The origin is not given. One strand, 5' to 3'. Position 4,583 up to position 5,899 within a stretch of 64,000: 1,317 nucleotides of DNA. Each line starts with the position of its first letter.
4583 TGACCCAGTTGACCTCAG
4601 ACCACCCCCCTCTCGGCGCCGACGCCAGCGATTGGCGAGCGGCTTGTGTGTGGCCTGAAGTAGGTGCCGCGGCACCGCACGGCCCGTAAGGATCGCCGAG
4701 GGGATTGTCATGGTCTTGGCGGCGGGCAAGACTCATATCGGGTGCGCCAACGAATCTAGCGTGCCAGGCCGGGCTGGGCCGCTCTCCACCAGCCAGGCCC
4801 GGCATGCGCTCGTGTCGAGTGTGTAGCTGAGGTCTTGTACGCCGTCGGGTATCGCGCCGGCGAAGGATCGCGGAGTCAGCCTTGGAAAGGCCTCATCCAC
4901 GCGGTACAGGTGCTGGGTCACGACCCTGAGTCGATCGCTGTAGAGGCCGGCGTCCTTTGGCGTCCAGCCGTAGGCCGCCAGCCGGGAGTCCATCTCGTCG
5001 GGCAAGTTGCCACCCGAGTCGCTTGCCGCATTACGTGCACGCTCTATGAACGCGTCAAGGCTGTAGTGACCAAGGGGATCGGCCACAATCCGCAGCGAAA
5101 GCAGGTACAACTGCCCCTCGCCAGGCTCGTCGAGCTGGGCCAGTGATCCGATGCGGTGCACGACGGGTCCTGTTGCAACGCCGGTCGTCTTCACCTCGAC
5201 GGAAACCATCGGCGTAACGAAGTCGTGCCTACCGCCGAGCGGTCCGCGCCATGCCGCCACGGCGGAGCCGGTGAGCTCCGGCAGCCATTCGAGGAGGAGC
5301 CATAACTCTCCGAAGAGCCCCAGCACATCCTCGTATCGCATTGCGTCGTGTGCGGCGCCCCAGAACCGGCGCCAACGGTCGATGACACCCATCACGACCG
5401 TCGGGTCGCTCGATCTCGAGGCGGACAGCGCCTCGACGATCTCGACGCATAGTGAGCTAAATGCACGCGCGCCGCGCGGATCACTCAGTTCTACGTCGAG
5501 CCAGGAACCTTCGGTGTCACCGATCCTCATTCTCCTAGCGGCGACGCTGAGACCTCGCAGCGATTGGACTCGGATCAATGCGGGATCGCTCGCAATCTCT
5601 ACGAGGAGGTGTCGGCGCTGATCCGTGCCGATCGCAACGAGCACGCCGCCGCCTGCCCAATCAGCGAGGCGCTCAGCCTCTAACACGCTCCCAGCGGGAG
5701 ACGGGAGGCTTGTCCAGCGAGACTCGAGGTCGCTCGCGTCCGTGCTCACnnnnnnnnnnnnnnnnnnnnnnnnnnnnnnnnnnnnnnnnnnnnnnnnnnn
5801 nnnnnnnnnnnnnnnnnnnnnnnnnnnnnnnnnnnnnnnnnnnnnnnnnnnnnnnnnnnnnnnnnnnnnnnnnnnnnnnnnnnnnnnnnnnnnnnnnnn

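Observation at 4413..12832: Methylation-linked MORC-like GHKL ATPase / Z1 P-loop / PD-(D/E)XK module next to dcm and vsr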

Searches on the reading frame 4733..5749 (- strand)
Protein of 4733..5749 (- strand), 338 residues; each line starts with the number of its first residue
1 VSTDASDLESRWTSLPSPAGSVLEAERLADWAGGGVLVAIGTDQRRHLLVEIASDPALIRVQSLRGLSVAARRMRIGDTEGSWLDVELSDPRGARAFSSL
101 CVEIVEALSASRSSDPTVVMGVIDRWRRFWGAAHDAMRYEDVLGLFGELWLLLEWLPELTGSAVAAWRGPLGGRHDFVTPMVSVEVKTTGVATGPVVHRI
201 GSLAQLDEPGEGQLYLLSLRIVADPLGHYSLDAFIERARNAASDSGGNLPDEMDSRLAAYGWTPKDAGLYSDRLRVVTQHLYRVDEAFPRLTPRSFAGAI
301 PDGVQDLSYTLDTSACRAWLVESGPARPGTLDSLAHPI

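Call 3: search_protein_families(library=pfam, proteins=[window:4733-5749:-], max_evalue=0.01)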
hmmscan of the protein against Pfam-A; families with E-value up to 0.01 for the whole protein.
window:4733-5749:- (338 aa): 1 family
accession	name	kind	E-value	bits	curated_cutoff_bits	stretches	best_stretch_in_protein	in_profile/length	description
PF14390.12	DUF4420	-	1e-48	166.6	27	1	9-313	2-305/306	Putative PD-(D/E)XK family member, (DUF4420)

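Call 4: search_protein_families(library=padloc, proteins=[window:4733-5749:-], max_evalue=0.01)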
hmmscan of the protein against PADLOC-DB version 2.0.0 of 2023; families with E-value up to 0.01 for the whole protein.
window:4733-5749:- (338 aa): 1 family
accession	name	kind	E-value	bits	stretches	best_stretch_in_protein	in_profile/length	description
PDLC02206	MzaD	-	8.9e-11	39.8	1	94-293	102-301/342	-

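Call 5: search_protein_families(library=ncbifam, proteins=[window:4733-5749:-], max_evalue=0.01)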
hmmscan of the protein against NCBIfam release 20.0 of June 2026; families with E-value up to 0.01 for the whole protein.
window:4733-5749:- (338 aa): 1 family
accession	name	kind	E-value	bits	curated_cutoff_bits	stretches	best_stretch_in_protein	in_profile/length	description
NF041934.1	MzaD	equivalog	4.8e-32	111.4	420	1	53-317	52-312/326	MZA anti-phage system associated PD-(D/E)XK motif protein MzaD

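Call 58: find_homologous_proteins(query=window:4733-5749:-, max_evalue=0.00001)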
Query window:4733-5749:- (338 aa): 264 proteins with E <= 0.00001 among 8000 candidates; the best 120 are listed.
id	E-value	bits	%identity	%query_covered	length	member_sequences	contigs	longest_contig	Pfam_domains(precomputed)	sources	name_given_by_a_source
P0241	6.5e-221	751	100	100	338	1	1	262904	PF14390.13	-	-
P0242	3.0e-158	545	71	99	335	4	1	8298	PF14390.13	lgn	-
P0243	1.4e-134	467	61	99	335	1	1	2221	PF14390.13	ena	-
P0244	5.8e-116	406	56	99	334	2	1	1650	PF14390.13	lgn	-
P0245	7.7e-113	395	58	95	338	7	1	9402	PF14390.13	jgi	-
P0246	2.9e-107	377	52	99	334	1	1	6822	PF14390.13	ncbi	-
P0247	1.2e-106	375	54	99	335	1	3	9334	PF14390.13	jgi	jgi:hypothetical protein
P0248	3.5e-103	364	54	98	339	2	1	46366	PF14390.13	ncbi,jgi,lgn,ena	-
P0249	3.3e-102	360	51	98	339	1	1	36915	PF14390.13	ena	-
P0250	3.5e-101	357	54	98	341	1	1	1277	PF14390.13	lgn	-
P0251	9.3e-101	356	50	99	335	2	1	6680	PF14390.13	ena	-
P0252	1.2e-100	355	54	97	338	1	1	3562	PF14390.13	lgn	-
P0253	2.6e-100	354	53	96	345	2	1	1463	PF14390.13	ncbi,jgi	-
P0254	1.2e-99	352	53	95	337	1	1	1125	PF14390.13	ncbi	-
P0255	1.9e-99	351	53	95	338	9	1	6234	PF14390.13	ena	-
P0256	2.5e-99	351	53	95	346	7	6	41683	PF14390.13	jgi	jgi:hypothetical protein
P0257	9.4e-99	349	48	99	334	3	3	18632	PF14390.13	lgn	-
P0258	1.1e-98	349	49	99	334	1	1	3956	PF14390.13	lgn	-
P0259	1.3e-98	349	53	95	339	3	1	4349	PF14390.13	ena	-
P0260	1.5e-98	348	52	96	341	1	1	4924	PF14390.13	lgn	-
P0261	2.3e-98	348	52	96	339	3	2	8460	PF14390.13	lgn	-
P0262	6.7e-98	346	50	99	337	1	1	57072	PF14390.13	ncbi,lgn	-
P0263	7.5e-98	346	50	98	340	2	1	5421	PF14390.13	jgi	jgi:hypothetical protein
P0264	1.1e-97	345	52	96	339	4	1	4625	PF14390.13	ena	-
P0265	7.5e-97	343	52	96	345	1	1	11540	PF14390.13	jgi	jgi:Putative PD-(D/E)XK family member, (DUF4420)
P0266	4.1e-96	340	53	94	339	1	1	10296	PF14390.13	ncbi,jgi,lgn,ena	-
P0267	6.3e-96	340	51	96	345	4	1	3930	PF14390.13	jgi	-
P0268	1.3e-95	339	52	95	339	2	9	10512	PF14390.13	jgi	-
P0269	4.2e-95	337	49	96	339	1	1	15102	PF14390.13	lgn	-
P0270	8.7e-94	333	49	96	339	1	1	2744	PF14390.13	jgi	jgi:hypothetical protein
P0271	8.8e-94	333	49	95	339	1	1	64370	PF14390.13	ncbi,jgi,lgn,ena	-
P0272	9.3e-94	333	50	96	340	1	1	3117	PF14390.13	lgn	-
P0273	9.7e-94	332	50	95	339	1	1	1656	PF14390.13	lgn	-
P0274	1.8e-93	332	50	95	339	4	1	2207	PF14390.13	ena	-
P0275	1.9e-93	332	50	96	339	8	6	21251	PF14390.13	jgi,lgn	jgi:hypothetical protein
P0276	2.6e-93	331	50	96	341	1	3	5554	PF14390.13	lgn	-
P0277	8.8e-93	329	49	96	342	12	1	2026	PF14390.13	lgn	-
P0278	8.9e-93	329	50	96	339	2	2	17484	PF14390.13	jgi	-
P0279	1.0e-92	329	49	96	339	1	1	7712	PF14390.13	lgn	-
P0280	1.1e-92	329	48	96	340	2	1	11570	PF14390.13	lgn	-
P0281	1.1e-92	329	49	99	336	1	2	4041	PF14390.13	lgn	-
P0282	1.1e-92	329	51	96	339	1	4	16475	PF14390.13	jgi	jgi:hypothetical protein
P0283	4.7e-92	327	50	95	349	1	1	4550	PF14390.13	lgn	-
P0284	4.9e-92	327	50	95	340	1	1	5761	PF14390.13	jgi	jgi:hypothetical protein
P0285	1.2e-91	326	49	97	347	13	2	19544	PF14390.13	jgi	-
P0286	1.7e-91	325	52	96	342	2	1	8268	PF14390.13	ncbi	-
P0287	5.9e-91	323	51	94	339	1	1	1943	PF14390.13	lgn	-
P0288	8.9e-91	323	50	95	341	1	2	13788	PF14390.13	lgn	-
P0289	2.5e-90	321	48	96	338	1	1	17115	PF14390.13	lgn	-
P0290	9.5e-90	319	48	96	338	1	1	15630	PF14390.13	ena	-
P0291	1.6e-89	319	48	96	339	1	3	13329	PF14390.13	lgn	-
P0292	2.1e-89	318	49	95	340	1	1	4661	PF14390.13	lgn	-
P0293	1.3e-88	316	50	96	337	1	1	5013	PF14390.13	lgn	-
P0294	1.9e-88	315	52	96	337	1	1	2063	PF14390.13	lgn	-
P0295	1.9e-88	315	50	95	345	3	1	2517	PF14390.13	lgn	-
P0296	2.8e-87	311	48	96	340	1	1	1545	PF14390.13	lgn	-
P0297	1.8e-86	309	48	89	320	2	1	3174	PF14390.13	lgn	-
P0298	9.0e-85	303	45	99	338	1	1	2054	PF14390.13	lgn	-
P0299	2.5e-84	302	47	98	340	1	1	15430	PF14390.13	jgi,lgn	jgi:hypothetical protein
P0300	5.4e-83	297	54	76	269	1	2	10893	PF14390.13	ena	-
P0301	5.9e-83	297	58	69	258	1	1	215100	PF14390.13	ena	-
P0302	3.2e-76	275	54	75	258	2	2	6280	PF14390.13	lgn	-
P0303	1.0e-75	273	55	67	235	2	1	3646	PF14390.13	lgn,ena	-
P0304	2.1e-73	266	46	86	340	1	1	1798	PF14390.13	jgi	-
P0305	1.7e-72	263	56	69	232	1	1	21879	PF14390.13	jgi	jgi:hypothetical protein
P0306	2.1e-69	252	59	63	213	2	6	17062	PF14390.13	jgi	jgi:hypothetical protein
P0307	3.6e-68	248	42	95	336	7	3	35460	PF14390.13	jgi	jgi:hypothetical protein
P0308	4.2e-66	242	54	70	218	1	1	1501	PF14390.13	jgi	jgi:hypothetical protein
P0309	5.5e-61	225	40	95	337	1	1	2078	PF14390.13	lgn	-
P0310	4.8e-60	222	37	94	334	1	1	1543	PF14390.13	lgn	-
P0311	6.3e-60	221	40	87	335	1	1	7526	PF14390.13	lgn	-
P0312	1.8e-58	216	37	94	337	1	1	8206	PF14390.13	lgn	-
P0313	8.1e-58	214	38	96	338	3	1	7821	PF14390.13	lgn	-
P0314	8.3e-57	211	41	95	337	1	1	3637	PF14390.13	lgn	-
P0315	1.2e-56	210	35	96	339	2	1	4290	PF14390.13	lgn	-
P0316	1.4e-55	207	53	57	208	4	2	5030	PF14390.13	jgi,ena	-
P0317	1.8e-55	207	54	56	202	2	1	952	PF14390.13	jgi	jgi:hypothetical protein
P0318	1.5e-54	204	40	86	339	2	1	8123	PF14390.13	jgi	jgi:hypothetical protein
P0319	7.0e-54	201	37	96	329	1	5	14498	PF14390.13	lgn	-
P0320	2.1e-53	200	56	53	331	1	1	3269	PF14390.13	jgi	jgi:hypothetical protein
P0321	9.2e-53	198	36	94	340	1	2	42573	PF14390.13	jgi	jgi:hypothetical protein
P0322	9.3e-53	198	37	100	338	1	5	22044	PF14390.13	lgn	-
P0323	1.5e-52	197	38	96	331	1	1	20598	PF14390.13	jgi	jgi:hypothetical protein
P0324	1.5e-52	197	37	94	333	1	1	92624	PF14390.13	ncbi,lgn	ncbi:MAG: PD-(D/E)XK motif protein [Planctomycetota bacterium]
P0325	1.8e-51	194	37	86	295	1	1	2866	PF14390.13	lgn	-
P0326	2.2e-51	193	34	95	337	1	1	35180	PF14390.13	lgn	-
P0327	2.7e-51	193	37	98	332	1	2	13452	PF14390.13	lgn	-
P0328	3.6e-51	193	58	49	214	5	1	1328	PF14390.13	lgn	-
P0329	3.7e-51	192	35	94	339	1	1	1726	PF14390.13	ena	-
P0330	6.2e-51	192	33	94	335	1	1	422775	PF14390.13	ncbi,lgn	ncbi:MAG: PD-(D/E)XK motif protein [Steroidobacteraceae bacterium]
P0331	2.1e-50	190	34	95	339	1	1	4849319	PF14390.13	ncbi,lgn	ncbi:MAG: PD-(D/E)XK motif protein [Phycisphaerae bacterium]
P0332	4.6e-50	189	34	96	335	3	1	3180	PF14390.13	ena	-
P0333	6.1e-50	188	35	94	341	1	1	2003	PF14390.13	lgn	-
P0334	6.7e-50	188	39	86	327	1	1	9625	PF14390.13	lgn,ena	-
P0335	1.0e-49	188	38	95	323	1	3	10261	PF14390.13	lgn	-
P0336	1.5e-49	187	39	87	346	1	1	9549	PF14390.13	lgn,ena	-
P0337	1.7e-49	187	38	93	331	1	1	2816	PF14390.13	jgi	jgi:hypothetical protein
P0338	2.6e-49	186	40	87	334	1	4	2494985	PF14390.13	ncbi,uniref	ncbi:PD-(D/E)XK motif protein [Desulforudis sp. 1088]|uniref:PD-(D/E)XK motif protein n=1 Tax=unclas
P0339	2.8e-49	186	36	96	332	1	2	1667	PF14390.13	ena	-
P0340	4.6e-49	186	35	94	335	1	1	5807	PF14390.13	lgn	-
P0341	5.0e-49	185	33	94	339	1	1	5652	PF14390.13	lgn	-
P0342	9.4e-49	185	35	94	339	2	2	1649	PF14390.13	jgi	jgi:hypothetical protein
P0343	9.8e-49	185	38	94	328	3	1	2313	PF14390.13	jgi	-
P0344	1.0e-48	184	38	88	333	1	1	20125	PF14390.13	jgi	jgi:hypothetical protein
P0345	2.2e-48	183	35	86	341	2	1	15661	PF14390.13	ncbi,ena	-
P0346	2.6e-48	183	43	68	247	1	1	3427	PF14390.13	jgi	jgi:hypothetical protein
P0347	2.7e-48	183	34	94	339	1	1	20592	PF14390.13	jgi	-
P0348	2.8e-48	183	35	83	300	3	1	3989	PF14390.13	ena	-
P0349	5.5e-48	182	35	96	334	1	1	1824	PF14390.13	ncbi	-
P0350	5.8e-48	182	36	87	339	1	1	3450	PF14390.13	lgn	-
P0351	5.9e-48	182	36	87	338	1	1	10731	PF14390.13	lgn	-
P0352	7.2e-48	182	38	92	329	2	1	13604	PF14390.13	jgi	jgi:hypothetical protein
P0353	7.8e-48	182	35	87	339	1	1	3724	PF14390.13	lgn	-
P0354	9.8e-48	181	34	96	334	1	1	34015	PF14390.13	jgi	jgi:hypothetical protein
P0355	1.9e-47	180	38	91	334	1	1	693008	PF14390.13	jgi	jgi:putative PD-(D/E)XK family protein DUF4420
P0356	2.7e-47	180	38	93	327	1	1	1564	PF14390.13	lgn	-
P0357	2.7e-47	180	34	94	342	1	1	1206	PF14390.13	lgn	-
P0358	4.9e-47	179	33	96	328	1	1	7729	PF14390.13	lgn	-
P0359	4.9e-47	179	36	95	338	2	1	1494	PF14390.13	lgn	-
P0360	1.3e-46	178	38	91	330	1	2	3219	PF14390.13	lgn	-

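Call 68: predict_structure(alignment_id=A2)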
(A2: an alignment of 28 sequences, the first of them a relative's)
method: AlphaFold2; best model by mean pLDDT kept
length: 338 residues; sequences in the alignment: 28
mean_pLDDT: 89.5   pTM: 0.67
mean pLDDT of the five models: 89.5, 89.0, 88.9, 88.8, 86.8
residues with pLDDT >= 90: 222; 70-90: 93; 50-70: 21; < 50: 2
segments of 3 or more residues with pLDDT < 50: none
pLDDT, mean of each block of 10 residues (from residue 1): 85 91 92 96 94 74 79 89 93 89 96 92 81 68 96 97 89 82 95 90 82 95 91 97 94 89 86 95 95 88 86 96 96 87
secondary structure, 60 per line:
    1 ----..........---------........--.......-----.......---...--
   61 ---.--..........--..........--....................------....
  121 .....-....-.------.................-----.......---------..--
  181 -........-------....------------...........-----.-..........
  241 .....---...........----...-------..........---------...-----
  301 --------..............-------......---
elements in order: H5-14 E24-31 E34-40 E46-52 E67-76 E79-88 H91-110 H117-125 H127-130 H139-155 H161-166 E182-189 E197-200 E213-223 H231-245 H249-259 E274-283 E309-312 H313-319 E320-322 H330-335

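Call 72: fold_search(model_id=the predicted structure, library=pdb)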
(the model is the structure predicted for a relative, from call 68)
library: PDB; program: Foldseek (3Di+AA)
matches with E <= 10: 913; with E <= 0.001: 0
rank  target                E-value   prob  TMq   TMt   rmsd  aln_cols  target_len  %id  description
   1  2bsj_A                4.5e-02  0.72  0.19  0.39   7.7       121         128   12  Native Crystal Structure of the Type III Secretion chaperone SycT from Yersinia enterocolitica (released 2005-09-20)
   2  3vg8_B                4.8e-02  0.23  0.14  0.30   9.7       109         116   10  Crystal structure of hypothetical protein TTHB210 from Thermus thermophilus HB8 (released 2011-11-30)
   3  3d7t_B                7.7e-02  0.72  0.14  0.17   7.1        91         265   13  Structural basis for the recognition of c-Src by its inactivator Csk (released 2008-08-05)
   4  6d3k_A                1.3e-01  0.47  0.14  0.17   5.7        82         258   11  Crystal structure of unphosphorylated human PKR kinase domain in complex with ADP (released 2019-07-10)
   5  3uid_A                1.3e-01  0.10  0.11  0.19  17.1       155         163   11  Crystal Structure of Protein Ms6760 from Mycobacterium smegmatis (released 2011-11-23)
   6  3vg8_F                1.7e-01  0.23  0.13  0.29  10.0       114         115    9  Crystal structure of hypothetical protein TTHB210 from Thermus thermophilus HB8 (released 2011-11-30)
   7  7d57_A                1.8e-01  0.54  0.14  0.17   5.2        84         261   13  C-Src in complex with FIIN-2 (released 2021-10-13)
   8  3uqf_A                2.0e-01  0.60  0.14  0.18   5.5        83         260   14  c-SRC kinase domain in complex with BKI RM-1-89 (released 2012-03-14)
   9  8ous                  2.0e-01  0.54  0.14  0.17   5.9        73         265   12  CRYSTAL STRUCTURE OF DLK IN COMPLEX WITH COMPOUND 19 (released 2023-07-26)
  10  5t0p_B                2.1e-01  0.57  0.14  0.18   5.2        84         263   13  c-Src kinase domain in complex with Rao-IV-151 (released 2017-08-23)
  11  5t0p_A                2.1e-01  0.54  0.14  0.17   7.3        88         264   15  c-Src kinase domain in complex with Rao-IV-151 (released 2017-08-23)
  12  5h2u_C                2.1e-01  0.21  0.16  0.20  14.7       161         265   12  Crystal structure of PTK6 Kinase Domain complexed with Dasatinib (released 2017-01-04)
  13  5e68_B                2.1e-01  0.08  0.11  0.16  15.6       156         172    4  High resolution crystal structure of LuxS - Quorum sensor molecular complex from Salmonella typhi at 1.58 Angstroms (released 2016-10-12)
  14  1j6w_B                2.2e-01  0.12  0.09  0.16  13.3       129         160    5  CRYSTAL STRUCTURE OF HAEMOPHILUS INFLUENZAE LUXS (released 2001-06-08)
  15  5d7v_A                2.4e-01  0.30  0.14  0.17   9.8       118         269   12  Crystal structure of PTK6 kinase domain (released 2016-08-17)
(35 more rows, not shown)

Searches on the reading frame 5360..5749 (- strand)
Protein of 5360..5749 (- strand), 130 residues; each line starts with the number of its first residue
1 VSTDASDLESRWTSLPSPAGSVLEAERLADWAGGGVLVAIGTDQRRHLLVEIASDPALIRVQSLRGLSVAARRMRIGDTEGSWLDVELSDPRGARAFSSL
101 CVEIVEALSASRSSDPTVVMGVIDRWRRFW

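Call 98: search_protein_families(library=pfam, proteins=[window:5360-5749:-], max_evalue=10)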
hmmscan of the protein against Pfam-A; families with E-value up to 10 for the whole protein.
window:5360-5749:- (130 aa): 1 family
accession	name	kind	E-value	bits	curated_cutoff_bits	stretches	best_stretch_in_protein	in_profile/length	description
PF14390.12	DUF4420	-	2.5e-07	30.7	27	1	9-130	2-124/306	Putative PD-(D/E)XK family member, (DUF4420)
